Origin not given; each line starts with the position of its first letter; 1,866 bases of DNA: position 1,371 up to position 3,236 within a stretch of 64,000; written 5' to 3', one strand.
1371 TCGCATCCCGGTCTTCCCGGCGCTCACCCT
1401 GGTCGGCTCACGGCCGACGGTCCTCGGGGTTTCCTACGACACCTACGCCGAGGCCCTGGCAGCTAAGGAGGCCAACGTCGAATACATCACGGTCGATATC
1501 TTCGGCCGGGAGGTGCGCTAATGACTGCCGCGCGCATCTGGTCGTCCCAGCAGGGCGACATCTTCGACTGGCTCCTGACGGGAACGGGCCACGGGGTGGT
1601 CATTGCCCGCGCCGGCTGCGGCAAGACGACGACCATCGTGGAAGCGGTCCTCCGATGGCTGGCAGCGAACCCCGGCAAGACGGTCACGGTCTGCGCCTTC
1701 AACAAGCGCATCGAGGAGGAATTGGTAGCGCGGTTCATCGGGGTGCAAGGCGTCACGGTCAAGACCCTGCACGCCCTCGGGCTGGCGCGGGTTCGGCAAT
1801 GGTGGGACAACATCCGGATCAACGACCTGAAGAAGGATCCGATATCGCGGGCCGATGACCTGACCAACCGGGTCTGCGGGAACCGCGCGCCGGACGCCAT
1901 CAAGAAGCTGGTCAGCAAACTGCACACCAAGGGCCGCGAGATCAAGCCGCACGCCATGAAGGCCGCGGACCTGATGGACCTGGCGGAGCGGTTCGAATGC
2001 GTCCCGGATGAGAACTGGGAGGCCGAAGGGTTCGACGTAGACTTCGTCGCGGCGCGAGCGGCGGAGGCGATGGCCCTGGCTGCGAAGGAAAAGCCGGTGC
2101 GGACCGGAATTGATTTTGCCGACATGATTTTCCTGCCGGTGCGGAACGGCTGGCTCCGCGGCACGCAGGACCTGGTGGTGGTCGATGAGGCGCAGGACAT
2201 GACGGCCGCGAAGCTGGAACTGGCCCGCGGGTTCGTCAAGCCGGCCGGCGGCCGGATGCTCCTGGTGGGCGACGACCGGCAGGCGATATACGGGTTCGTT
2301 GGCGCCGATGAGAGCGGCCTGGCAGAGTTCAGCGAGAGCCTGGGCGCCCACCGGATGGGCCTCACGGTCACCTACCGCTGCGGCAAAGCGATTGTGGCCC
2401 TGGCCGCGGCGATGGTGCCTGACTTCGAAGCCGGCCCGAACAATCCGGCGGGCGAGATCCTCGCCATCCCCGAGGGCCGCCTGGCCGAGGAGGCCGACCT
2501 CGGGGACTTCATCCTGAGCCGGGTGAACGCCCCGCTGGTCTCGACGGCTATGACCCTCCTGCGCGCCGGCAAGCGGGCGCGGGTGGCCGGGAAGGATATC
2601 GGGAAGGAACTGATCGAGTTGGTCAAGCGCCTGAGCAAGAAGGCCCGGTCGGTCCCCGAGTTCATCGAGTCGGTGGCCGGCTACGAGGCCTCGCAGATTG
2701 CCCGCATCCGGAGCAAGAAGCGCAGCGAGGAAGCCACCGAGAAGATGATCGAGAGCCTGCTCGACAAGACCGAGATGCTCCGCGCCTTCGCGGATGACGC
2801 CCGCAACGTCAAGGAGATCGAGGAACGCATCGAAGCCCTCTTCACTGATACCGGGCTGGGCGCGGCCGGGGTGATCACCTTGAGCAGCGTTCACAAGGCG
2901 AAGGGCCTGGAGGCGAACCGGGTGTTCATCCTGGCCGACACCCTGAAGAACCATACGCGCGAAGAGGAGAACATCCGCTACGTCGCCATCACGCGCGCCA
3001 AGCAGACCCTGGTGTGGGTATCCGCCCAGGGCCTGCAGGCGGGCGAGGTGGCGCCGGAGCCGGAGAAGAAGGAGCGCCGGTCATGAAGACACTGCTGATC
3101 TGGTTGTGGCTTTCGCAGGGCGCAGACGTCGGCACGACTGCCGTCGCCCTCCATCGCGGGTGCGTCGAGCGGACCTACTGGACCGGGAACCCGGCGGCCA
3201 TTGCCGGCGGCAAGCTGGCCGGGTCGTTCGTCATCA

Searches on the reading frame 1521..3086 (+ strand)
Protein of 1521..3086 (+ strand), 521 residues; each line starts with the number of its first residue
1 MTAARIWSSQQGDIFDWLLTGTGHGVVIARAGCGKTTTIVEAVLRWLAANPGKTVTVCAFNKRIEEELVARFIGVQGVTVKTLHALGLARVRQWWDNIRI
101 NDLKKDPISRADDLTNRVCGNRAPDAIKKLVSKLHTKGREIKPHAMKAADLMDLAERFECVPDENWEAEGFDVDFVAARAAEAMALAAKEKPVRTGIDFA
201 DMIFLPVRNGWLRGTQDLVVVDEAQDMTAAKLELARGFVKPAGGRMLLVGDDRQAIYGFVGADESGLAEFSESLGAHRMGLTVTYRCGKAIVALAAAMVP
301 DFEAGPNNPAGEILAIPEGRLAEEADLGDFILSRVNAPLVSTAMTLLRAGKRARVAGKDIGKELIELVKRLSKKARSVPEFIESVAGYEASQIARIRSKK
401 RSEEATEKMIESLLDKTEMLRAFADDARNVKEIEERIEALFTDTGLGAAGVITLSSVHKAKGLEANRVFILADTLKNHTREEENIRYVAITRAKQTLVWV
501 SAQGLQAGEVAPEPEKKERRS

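Call 12: search_protein_families(library=phrogs, proteins=[window:1521-3086:+])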
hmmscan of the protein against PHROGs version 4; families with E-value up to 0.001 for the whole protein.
window:1521-3086:+ (521 aa): 5 families
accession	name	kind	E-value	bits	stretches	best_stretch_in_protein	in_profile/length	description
phrog_1967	-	DNA, RNA and nucleotide metabolism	4e-73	248.2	1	4-506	150-673/776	DNA helicase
phrog_325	-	DNA, RNA and nucleotide metabolism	2.9e-07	30.2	0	455-500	821-867/986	Dda-like helicase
phrog_296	-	integration and excision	9.4e-06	25.6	1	25-253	321-426/626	DNA transposition protein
phrog_170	-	other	1.5e-05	25.5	0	10-58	79-126/323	PhoH-like phosphate starvation-inducible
phrog_7579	-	head and packaging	0.00085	19.6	0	173-250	68-145/239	terminase large subunit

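Call 13: search_protein_families(library=pfam, proteins=[window:1521-3086:+])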
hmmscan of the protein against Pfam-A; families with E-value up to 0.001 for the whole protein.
window:1521-3086:+ (521 aa): 9 families
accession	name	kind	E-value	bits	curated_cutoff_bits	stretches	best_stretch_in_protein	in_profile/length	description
PF00580.27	UvrD-helicase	-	1.7e-20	74.3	23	1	22-273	13-269/271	UvrD/REP helicase N-terminal domain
PF13245.12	AAA_19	-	1.1e-14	55.2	25.1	1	26-259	15-133/134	AAA domain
PF13604.12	AAA_30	-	9e-14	52.1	27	2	164-254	40-127/191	AAA domain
PF13361.12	UvrD_C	-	1.1e-11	45.2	25.6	1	364-499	191-345/350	UvrD-like helicase C-terminal domain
PF01443.25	Viral_helicase1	-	1.8e-11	44.8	21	1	447-498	178-225/228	Viral superfamily 1 RNA helicase core domain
PF13538.12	UvrD_C_2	-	4.7e-10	39.6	27.4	1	453-498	3-50/52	UvrD-like helicase C-terminal domain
PF13401.12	AAA_22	-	1e-06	29.5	27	0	21-72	4-57/130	AAA domain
PF25199.1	nSTAND_NTPase5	-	0.00034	20.9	34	0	26-65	45-83/145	Novel STAND NTPase 5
PF13086.12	AAA_11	-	0.00041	20.6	27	0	22-74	17-74/257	AAA domain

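Call 16: find_related_loci(query=window:1521-3086:+, collection=viral_contigs, flank=6000)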
Query window:1521-3086:+ (521 aa) in viral_contigs; peptide patterns used: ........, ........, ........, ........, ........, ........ (x = any residue, [..] = any of these).
26 stretches matched a pattern; 13 encode a relative of the query (tblastn E <= 1e-3); 13 distinct loci.
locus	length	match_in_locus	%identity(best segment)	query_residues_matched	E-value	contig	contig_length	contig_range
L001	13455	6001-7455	54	7-501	5e-160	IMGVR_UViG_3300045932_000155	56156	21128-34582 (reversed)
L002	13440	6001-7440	52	5-500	2e-151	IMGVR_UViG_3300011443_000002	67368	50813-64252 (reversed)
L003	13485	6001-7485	51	5-500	4e-141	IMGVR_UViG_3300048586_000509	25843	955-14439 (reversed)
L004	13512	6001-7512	48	7-500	2e-135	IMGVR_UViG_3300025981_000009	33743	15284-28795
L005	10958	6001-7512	48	7-500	2e-135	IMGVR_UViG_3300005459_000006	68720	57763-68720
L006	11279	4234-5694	43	2-504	4e-120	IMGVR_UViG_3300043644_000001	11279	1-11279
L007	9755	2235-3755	42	3-516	2e-110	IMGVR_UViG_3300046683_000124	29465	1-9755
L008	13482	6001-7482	41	5-516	2e-104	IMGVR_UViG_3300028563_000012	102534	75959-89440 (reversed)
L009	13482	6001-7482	41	5-516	2e-104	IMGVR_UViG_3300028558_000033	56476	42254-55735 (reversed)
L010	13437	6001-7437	42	2-501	1e-102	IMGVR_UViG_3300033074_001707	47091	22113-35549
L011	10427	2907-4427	42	3-516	2e-110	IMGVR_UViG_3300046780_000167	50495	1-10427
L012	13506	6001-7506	41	8-500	3e-94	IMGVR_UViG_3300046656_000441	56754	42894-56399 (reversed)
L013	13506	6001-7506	41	8-500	2e-94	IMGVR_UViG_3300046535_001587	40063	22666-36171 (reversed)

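Call 53: search_dna_similar(query=window:1521-3086:+, collection=phages, mode=protein, max_rows=15)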
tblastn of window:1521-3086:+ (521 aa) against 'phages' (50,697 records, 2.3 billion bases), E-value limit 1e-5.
Records with a match: 122; places in all: 123; records where one place covers at least 80% of the query: 96.
Best place of each record, by identity: <60% 122.
By first word of the organism name: Flavobacterium 29; Pseudomonas 27; Vibrio 14; Acinetobacter 7; Bacteroides 6; Salinibacter 5; Brevundimonas 5; Bacteriophage 5; Dinoroseobacter 3; Synechococcus 2; and 14 more.
By host as written in the record: - 17; Flavobacterium psychrophilum 950106-1/1 12; Pseudomonas putida KT2440 and Paw85 9; Pseudomonas aeruginosa 5; Acinetobacter baumannii 4; Salinibacter ruber M31 3; Vibrio splendidus 3; Flavobacterium psychrophilum strain FPS-D10 3; and 47 more.
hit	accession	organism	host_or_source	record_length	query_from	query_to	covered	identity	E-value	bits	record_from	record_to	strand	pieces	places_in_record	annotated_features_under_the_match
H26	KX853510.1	Virus Rctr197k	enrichment culture DAMO/AAA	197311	8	500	95%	34.7%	7e-65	234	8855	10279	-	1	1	uvrD: DNA helicase II-like protein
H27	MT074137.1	Bacteroides phage DAC16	Bacteroides thetaiotaomicron VPI-5485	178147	8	503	95%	32.6%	8e-54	202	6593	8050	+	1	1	hypothetical protein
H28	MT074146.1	Bacteroides phage SJC03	Bacteroides thetaiotaomicron VPI-5494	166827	8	503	95%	32.6%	2e-53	201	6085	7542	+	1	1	hypothetical protein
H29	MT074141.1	Bacteroides phage DAC22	Bacteroides thetaiotaomicron VPI-5489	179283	8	503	95%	32.5%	6e-53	199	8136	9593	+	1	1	hypothetical protein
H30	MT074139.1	Bacteroides phage DAC19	Bacteroides thetaiotaomicron VPI-5487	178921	8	503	95%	32.3%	4e-53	199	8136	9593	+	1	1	hypothetical protein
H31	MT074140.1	Bacteroides phage DAC20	Bacteroides thetaiotaomicron VPI-5488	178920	8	503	95%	32.3%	4e-53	199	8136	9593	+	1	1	hypothetical protein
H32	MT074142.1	Bacteroides phage DAC23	Bacteroides thetaiotaomicron VPI-5490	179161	8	503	95%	32.3%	4e-53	199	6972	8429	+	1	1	hypothetical protein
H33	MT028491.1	Ochrobactrum phage vB_OspM_OC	Ochrobactrum sp. POC9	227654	6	502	95%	32.1%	8e-57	211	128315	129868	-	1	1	ATP-dependent DNA helicase | hypothetical protein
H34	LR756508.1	uncultured phage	metagenomic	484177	1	501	96%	31.7%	4e-57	211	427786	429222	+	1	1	record has no annotation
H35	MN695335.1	Synechococcus phage B23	Synechoccus sp.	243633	8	501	95%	31.3%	8e-52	196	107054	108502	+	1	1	hypothetical protein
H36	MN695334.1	Synechococcus phage B3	Synechoccus sp.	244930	8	501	95%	31.3%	8e-52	196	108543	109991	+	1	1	hypothetical protein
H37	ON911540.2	Xanthomonas phage vB_Xar_IVIA-DoCa3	Xanthomonas arboricola pv. juglandis ...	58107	4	504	96%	30.7%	6e-51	193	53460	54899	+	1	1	putative helicase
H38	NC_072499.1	Xanthomonas phage vB_Xar_IVIA-DoCa3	Xanthomonas arboricola pv. juglandis ...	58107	4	504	96%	30.7%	6e-51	193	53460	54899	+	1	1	putative helicase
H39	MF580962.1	Salinibacter virus M31CR41-3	Salinibacter ruber M31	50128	7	504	96%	30.7%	9e-50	190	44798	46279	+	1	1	superfamily I DNA/RNA helicase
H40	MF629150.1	Salinibacter phage SRUTV-1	-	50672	7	504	96%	30.7%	1e-49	189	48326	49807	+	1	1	superfamily I DNA and RNA helicase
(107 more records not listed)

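Call 55: find_homologous_proteins(query=window:1521-3086:+, max_evalue=1e-40)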
Query window:1521-3086:+ (521 aa): 2861 proteins with E <= 1e-40 among 8000 candidates; the best 120 are listed.
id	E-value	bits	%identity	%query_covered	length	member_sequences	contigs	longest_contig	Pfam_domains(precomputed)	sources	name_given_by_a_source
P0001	0.0e+0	1131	99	100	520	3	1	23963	PF13538.13,PF01443.25,PF13604.13,PF13361.13,PF13245.13,PF13401.13,PF00580.28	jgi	jgi:superfamily I DNA/RNA helicase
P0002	8.1e-228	775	70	99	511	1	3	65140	PF13538.13,PF01443.25,PF13604.13,PF13361.13,PF13245.13,PF00580.28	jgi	jgi:superfamily I DNA/RNA helicase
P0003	6.7e-219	746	69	99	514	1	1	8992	PF13538.13,PF13086.13,PF01443.25,PF13604.13,PF13361.13,PF13245.13,PF00580.28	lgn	-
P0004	1.1e-217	742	69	95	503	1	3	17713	PF13538.13,PF13086.13,PF01443.25,PF13604.13,PF13361.13,PF13245.13,PF00580.28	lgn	-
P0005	1.3e-215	735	68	98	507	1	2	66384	PF13538.13,PF13086.13,PF01443.25,PF13604.13,PF13361.13,PF13245.13,PF00580.28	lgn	-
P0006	5.6e-211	720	68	98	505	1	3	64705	PF13538.13,PF13086.13,PF01443.25,PF13604.13,PF13361.13,PF13245.13,PF00580.28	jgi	jgi:DNA helicase-2/ATP-dependent DNA helicase PcrA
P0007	3.6e-196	671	63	96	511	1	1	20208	PF13538.13,PF13086.13,PF01443.25,PF13604.13,PF13361.13,PF13245.13,PF00580.28,PF02562.23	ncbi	-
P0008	5.5e-194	664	63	96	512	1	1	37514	PF13538.13,PF01443.25,PF13604.13,PF13361.13,PF13245.13,PF00580.28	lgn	-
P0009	4.5e-187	641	61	96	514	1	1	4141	PF13538.13,PF13086.13,PF01443.25,PF13604.13,PF13361.13,PF13245.13,PF00580.28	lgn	-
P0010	1.5e-181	623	61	95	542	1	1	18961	PF13538.13,PF13086.13,PF01443.25,PF13604.13,PF13361.13,PF13245.13,PF04851.22,PF00580.28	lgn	-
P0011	5.3e-181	621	61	96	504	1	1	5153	PF13538.13,PF01443.25,PF13604.13,PF13361.13,PF13245.13,PF00580.28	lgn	-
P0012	3.5e-180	618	61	95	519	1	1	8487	PF13538.13,PF13086.13,PF01443.25,PF13604.13,PF13361.13,PF13245.13,PF00580.28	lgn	-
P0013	8.3e-180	617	60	95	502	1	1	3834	PF13538.13,PF13086.13,PF01443.25,PF13604.13,PF13361.13,PF13245.13,PF00580.28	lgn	-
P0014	3.5e-179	615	59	97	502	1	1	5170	PF13538.13,PF01443.25,PF13604.13,PF13361.13,PF13245.13,PF00580.28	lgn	-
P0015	3.7e-179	615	59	98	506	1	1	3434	PF13538.13,PF01443.25,PF13604.13,PF13361.13,PF13245.13,PF00580.28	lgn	-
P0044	5.0e-161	555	56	96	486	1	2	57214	PF13538.13,PF13086.13,PF01443.25,PF13604.13,PF13361.13,PF13245.13,PF00580.28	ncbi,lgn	ncbi:MAG: ATP-dependent helicase [Bryobacteraceae bacterium]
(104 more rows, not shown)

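Call 56: find_encoding_contigs(protein=P0002, flank=10000, max_places=1)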
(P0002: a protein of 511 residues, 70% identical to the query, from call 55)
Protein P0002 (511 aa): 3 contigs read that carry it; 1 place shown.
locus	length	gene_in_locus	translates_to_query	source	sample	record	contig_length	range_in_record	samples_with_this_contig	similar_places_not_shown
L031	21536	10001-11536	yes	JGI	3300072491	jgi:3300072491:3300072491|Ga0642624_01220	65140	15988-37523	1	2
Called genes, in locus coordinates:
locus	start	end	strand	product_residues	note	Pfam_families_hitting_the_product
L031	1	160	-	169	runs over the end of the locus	-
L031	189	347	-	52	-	-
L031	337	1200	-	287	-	PF00476:DNA_pol_A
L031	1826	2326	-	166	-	-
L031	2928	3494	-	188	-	-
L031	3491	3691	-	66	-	-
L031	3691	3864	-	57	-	-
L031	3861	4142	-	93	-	-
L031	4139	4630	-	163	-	-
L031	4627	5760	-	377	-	-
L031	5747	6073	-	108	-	PF19663:DUF6166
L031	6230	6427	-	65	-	-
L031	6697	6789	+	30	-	-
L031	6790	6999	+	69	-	-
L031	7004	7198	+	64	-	-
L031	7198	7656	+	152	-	-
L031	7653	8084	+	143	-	-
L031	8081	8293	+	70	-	-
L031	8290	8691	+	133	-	-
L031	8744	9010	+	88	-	-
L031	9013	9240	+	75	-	-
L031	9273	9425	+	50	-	-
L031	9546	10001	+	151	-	-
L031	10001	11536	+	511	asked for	PF00580:UvrD-helicase, PF13245:AAA_19, PF13604:AAA_30 (faint), PF01443:Viral_helicase1 (faint), PF13361:UvrD_C, PF13538:UvrD_C_2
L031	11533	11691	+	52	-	-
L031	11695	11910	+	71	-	-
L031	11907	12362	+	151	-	PF12694:cpYpsA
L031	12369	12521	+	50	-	-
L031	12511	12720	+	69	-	-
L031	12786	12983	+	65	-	-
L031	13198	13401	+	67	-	-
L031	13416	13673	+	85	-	-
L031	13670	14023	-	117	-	-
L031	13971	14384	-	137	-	-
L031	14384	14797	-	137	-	-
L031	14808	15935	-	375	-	-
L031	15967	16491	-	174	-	PF00959:Phage_lysozyme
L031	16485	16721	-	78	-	-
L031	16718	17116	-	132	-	PF07087:DUF1353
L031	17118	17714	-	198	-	PF01145:Band_7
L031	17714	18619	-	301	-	-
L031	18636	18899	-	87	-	-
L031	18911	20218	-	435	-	PF19264:DUF5907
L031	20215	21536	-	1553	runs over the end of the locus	PF01833:TIG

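Call 57: find_encoding_contigs(protein=P0005, flank=10000, max_places=1)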
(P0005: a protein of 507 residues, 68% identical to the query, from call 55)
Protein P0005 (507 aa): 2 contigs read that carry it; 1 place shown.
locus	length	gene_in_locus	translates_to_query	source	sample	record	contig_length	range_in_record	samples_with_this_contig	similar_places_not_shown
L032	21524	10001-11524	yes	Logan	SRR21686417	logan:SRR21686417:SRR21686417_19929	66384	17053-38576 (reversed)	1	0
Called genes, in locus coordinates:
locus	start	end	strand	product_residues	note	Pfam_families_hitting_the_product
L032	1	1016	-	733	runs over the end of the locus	PF00476:DNA_pol_A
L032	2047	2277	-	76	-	-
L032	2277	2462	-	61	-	-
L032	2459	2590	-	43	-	-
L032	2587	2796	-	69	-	-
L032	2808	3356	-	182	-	-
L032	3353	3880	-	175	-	-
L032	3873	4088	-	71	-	-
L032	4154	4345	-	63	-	-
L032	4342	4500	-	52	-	-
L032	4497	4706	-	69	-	-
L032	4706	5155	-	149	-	-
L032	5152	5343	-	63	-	-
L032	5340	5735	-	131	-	-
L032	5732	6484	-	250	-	-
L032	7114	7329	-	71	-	-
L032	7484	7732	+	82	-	-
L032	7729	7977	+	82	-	-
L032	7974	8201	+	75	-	-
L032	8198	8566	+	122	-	PF23886:DUF7239 (weak)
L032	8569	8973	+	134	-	-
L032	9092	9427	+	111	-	-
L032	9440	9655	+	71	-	-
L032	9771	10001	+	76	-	-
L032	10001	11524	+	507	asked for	PF00580:UvrD-helicase, PF13086:AAA_11 (weak), PF13245:AAA_19, PF13604:AAA_30 (faint), PF01443:Viral_helicase1 (faint), PF13361:UvrD_C, PF13538:UvrD_C_2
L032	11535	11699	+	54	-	-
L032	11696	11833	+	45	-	-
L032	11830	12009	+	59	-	-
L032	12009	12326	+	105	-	-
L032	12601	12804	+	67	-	-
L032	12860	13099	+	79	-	-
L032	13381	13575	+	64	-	-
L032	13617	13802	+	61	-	-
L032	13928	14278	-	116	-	-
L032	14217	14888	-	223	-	-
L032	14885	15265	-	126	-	PF19905:DUF6378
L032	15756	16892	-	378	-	-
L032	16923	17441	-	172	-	PF00959:Phage_lysozyme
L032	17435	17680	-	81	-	-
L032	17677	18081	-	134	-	PF07087:DUF1353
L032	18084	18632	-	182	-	PF01145:Band_7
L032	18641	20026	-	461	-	-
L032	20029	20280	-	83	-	-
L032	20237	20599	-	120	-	-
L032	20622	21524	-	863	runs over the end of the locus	-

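Call 58: find_encoding_contigs(protein=P0006, flank=10000, max_places=1)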
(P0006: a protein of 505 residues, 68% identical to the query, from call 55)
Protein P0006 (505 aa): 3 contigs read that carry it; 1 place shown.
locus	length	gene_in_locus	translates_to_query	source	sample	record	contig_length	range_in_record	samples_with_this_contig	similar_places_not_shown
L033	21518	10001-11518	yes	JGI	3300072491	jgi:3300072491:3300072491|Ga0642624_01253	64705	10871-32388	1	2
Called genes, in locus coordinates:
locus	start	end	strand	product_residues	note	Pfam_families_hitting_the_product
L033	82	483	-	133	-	-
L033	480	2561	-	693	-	PF00476:DNA_pol_A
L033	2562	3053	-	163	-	-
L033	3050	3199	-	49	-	-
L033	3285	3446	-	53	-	-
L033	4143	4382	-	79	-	-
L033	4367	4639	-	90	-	-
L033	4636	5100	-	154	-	-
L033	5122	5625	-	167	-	-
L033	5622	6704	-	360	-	-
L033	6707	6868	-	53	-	-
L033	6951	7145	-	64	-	-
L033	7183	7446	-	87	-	-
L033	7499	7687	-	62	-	-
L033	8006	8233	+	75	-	-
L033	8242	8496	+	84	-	-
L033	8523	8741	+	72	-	-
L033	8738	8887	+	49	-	-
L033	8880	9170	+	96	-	-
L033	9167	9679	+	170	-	-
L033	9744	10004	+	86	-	-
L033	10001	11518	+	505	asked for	PF00580:UvrD-helicase, PF13086:AAA_11, PF13245:AAA_19, PF13604:AAA_30 (faint), PF01443:Viral_helicase1 (faint), PF13361:UvrD_C, PF13538:UvrD_C_2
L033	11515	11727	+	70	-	-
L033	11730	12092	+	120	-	-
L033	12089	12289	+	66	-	-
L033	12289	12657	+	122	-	-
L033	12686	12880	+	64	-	-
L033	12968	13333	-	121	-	-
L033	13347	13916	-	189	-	-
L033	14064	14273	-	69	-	-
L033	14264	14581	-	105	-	-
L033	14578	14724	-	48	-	-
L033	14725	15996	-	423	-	-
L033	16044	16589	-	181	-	PF00959:Phage_lysozyme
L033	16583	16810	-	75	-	-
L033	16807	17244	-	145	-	PF07087:DUF1353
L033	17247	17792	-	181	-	PF01145:Band_7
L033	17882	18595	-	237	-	-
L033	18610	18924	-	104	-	-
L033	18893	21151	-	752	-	-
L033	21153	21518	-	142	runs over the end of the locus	PF23140:Gp80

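Call 64: find_encoding_contigs(protein=P0001, flank=10000, max_places=2)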
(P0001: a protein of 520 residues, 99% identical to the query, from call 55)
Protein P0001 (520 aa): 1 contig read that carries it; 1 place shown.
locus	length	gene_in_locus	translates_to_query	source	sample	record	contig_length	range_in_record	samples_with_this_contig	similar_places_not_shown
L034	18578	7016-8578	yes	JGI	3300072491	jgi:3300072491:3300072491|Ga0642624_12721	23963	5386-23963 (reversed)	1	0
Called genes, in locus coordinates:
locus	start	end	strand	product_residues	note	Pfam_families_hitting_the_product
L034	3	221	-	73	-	?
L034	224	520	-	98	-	-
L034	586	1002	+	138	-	-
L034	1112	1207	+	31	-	-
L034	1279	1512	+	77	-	-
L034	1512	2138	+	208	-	-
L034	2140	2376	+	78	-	-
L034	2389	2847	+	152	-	-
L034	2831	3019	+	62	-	-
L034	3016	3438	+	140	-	-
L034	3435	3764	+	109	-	PF21831:DUF6891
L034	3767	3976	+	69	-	-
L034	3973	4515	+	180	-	-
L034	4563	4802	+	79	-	-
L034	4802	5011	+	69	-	-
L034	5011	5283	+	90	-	-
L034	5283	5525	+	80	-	-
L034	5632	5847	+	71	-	-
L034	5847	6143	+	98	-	-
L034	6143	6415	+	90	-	-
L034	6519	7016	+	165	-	-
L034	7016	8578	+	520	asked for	PF00580:UvrD-helicase, PF01443:Viral_helicase1 (faint), PF13245:AAA_19, PF13401:AAA_22 (faint), PF13361:UvrD_C, PF13604:AAA_30 (weak), PF13538:UvrD_C_2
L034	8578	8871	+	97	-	-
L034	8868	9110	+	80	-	-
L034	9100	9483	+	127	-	-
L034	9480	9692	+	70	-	-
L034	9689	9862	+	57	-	-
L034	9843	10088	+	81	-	-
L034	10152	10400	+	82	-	-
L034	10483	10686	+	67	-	-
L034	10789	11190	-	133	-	-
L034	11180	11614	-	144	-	-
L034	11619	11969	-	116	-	PF19905:DUF6378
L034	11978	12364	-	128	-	-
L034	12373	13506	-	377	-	-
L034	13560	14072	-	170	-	PF00959:Phage_lysozyme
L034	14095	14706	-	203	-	-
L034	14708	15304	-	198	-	PF01145:Band_7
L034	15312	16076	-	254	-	-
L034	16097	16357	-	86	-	-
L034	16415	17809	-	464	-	-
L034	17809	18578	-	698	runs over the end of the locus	-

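Call 65: find_encoding_contigs(protein=P0044, flank=10000, max_places=1)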
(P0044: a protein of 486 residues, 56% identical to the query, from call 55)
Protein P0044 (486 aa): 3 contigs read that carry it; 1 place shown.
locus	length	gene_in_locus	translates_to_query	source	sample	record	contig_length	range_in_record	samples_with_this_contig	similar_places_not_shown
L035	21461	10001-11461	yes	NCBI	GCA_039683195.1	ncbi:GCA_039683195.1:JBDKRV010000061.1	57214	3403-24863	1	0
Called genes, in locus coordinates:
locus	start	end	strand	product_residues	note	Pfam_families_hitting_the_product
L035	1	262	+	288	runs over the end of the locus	-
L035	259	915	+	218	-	PF02540:NAD_synthase (weak), PF06508:QueC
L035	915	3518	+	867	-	PF00476:DNA_pol_A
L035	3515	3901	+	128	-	-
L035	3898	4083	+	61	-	-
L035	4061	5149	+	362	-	PF00712:DNA_pol3_beta, PF02767:DNA_pol3_beta_2, PF02768:DNA_pol3_beta_3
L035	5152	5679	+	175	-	-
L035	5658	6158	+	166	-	-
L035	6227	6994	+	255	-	PF01507:PAPS_reduct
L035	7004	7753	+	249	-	-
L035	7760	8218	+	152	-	PF07460:NUMOD3 (faint), PF04480:DUF559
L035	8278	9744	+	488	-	PF00176:SNF2-rel_dom, PF00271:Helicase_C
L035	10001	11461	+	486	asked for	PF00580:UvrD-helicase, PF13086:AAA_11 (faint), PF13245:AAA_19, PF13604:AAA_30 (faint), PF01443:Viral_helicase1 (faint), PF13361:UvrD_C, PF13538:UvrD_C_2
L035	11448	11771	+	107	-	-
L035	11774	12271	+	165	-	PF23984:DUF7307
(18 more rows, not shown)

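Call 67: find_encoding_contigs(protein=P0007, flank=8000, max_places=1)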
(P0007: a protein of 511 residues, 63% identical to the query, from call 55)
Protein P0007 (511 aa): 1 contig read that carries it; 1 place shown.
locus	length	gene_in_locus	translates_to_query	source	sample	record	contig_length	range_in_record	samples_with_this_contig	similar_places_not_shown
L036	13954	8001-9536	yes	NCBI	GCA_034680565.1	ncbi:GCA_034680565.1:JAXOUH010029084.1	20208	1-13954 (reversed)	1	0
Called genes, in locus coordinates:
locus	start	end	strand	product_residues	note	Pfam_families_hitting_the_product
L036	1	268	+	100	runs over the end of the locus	-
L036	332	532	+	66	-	-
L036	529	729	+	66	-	-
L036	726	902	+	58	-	-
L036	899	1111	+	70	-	-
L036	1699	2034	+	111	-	-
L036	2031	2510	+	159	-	PF12694:cpYpsA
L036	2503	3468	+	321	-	-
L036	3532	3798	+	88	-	-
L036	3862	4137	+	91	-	-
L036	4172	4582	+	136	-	-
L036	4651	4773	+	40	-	-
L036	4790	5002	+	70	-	-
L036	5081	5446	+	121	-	-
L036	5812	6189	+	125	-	-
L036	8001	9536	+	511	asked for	PF00580:UvrD-helicase, PF02562:PhoH (faint), PF13086:AAA_11 (faint), PF13245:AAA_19, PF13604:AAA_30 (weak), PF01443:Viral_helicase1 (faint), PF13361:UvrD_C, PF13538:UvrD_C_2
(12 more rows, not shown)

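Call 68: find_encoding_contigs(protein=P0008, flank=8000, max_places=1)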
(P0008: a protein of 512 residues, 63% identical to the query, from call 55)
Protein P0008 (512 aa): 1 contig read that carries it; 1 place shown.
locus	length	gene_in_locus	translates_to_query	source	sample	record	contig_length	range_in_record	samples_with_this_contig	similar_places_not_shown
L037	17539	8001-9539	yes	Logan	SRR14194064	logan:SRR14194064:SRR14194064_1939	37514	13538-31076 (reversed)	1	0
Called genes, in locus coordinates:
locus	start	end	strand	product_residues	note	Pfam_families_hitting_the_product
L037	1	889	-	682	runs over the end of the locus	PF00476:DNA_pol_A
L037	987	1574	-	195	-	-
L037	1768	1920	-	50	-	-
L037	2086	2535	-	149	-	-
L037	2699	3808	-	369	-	-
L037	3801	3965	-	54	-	-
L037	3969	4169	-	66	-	-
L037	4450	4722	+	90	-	-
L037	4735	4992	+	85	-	-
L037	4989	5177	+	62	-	-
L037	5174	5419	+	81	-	-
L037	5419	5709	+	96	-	-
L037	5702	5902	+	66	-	-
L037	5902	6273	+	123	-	PF23886:DUF7239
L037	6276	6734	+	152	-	-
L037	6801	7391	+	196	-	-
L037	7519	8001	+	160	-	-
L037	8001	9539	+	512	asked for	PF00580:UvrD-helicase, PF13245:AAA_19, PF13604:AAA_30 (faint), PF01443:Viral_helicase1 (faint), PF13361:UvrD_C, PF13538:UvrD_C_2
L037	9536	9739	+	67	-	-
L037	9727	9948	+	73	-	-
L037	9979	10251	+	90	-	-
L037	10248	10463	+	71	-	-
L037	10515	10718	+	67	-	-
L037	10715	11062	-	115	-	-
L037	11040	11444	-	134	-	-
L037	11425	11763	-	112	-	PF19905:DUF6378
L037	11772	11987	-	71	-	-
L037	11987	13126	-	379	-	-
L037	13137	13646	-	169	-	PF00959:Phage_lysozyme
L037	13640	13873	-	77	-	-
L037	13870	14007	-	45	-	-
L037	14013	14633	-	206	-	-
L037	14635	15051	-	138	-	-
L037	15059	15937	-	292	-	-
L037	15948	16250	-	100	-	-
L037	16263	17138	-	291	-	-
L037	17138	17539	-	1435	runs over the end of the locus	PF01833:TIG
